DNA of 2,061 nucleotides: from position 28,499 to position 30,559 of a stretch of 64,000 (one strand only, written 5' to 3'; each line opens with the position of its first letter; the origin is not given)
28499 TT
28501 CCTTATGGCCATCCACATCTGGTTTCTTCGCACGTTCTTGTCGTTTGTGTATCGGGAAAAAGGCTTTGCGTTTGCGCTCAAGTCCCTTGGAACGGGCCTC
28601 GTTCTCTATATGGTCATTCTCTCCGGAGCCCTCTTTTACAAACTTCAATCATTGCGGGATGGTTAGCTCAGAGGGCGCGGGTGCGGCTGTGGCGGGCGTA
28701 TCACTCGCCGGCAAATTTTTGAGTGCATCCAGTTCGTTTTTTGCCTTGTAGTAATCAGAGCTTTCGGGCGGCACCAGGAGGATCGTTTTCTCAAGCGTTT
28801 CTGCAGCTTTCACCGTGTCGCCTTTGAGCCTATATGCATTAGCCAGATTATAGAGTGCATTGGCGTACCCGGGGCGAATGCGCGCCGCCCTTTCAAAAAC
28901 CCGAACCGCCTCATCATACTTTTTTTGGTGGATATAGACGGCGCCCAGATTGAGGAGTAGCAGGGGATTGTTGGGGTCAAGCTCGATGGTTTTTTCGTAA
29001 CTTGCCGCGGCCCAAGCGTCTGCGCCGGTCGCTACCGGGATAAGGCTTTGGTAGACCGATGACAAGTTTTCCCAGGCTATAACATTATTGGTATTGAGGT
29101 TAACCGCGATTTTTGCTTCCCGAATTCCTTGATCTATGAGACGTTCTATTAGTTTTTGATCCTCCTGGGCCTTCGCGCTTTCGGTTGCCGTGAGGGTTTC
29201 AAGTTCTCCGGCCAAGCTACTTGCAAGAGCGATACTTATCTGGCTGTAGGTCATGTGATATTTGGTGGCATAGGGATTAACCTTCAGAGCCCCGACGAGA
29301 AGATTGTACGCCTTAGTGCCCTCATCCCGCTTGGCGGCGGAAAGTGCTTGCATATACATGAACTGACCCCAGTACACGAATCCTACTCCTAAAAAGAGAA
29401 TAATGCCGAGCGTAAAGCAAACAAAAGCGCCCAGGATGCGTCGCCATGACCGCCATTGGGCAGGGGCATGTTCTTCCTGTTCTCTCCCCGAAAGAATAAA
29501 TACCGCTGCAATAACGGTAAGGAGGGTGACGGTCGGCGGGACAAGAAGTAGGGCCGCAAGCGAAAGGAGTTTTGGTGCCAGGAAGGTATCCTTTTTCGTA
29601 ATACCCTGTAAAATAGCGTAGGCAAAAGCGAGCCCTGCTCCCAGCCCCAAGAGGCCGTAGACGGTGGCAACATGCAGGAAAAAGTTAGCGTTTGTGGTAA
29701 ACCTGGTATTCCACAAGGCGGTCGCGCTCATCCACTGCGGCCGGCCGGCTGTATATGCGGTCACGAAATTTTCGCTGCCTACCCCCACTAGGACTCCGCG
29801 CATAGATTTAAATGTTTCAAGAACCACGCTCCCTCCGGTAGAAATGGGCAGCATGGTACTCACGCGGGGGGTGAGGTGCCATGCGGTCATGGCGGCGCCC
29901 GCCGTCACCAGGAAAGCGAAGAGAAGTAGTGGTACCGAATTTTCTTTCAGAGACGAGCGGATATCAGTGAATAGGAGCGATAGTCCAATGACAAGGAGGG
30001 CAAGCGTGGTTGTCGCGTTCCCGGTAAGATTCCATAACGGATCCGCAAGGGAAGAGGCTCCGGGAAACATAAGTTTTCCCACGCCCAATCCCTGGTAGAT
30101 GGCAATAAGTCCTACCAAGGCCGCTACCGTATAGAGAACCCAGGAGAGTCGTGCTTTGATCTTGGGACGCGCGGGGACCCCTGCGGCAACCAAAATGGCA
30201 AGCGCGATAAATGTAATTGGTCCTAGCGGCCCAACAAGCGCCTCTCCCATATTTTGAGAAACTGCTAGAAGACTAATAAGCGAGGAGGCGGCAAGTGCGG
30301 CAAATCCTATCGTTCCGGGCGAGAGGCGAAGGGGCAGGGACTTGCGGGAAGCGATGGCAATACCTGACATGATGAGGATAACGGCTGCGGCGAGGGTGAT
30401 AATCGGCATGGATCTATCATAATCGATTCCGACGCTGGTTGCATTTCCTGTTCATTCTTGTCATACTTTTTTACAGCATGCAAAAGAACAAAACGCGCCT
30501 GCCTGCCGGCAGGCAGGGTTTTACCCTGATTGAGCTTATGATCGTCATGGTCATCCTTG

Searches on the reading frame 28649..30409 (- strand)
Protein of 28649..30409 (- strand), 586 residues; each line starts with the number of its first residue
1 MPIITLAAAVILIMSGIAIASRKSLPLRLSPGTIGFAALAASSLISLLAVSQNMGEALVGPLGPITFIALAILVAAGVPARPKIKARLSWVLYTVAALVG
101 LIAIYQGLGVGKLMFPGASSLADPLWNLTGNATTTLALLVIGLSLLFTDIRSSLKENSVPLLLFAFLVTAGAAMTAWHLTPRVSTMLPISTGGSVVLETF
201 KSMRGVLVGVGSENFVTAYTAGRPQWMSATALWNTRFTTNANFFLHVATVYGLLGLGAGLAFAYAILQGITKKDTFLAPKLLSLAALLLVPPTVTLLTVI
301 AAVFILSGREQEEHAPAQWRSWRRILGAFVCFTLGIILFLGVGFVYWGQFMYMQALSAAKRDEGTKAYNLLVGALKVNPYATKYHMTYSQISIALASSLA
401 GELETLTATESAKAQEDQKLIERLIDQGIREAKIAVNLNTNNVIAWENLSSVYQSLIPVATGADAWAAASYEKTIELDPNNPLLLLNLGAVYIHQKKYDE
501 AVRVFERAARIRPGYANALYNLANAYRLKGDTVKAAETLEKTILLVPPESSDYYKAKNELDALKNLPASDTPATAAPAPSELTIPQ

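Call 86: search_protein_families(library=pfam, proteins=[window:28649-30409:-], max_evalue=0.00001)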
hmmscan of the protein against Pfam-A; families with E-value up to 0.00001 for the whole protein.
window:28649-30409:- (586 aa): 12 families
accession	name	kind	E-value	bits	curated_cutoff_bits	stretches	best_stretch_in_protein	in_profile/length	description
PF13431.12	TPR_17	-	2.6e-16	58.9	24.4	1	471-502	2-33/34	Tetratricopeptide repeat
PF00515.34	TPR_1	-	4.9e-15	55.1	27.8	1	484-515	3-34/34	Tetratricopeptide repeat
PF14559.12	TPR_19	-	7.1e-15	55.5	25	1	493-558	2-66/68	Tetratricopeptide repeat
PF07719.23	TPR_2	-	1.6e-14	53.2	27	1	483-514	2-33/34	Tetratricopeptide repeat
PF13414.12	TPR_11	-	6.6e-14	51.8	26.8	1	492-529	4-41/42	TPR repeat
PF13176.12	TPR_7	-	1.7e-11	43.7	27.9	0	485-512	2-29/36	Tetratricopeptide repeat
PF13432.12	TPR_16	-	2.6e-11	44.2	32.7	1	467-516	16-65/65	Tetratricopeptide repeat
PF13424.12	TPR_12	-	3e-11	43.8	30.1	1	484-542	5-71/77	Tetratricopeptide repeat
PF13181.12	TPR_8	-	4.4e-08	33.1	25.7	0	485-513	4-32/34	Tetratricopeptide repeat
PF13428.12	TPR_14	-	1.1e-07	32.2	23.5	0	484-524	3-43/44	Tetratricopeptide repeat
PF13174.12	TPR_6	-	4.4e-07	30.6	26.3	0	518-543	2-27/33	Tetratricopeptide repeat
PF13374.12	TPR_10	-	5.8e-06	26.6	27.5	0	485-512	5-32/42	Tetratricopeptide repeat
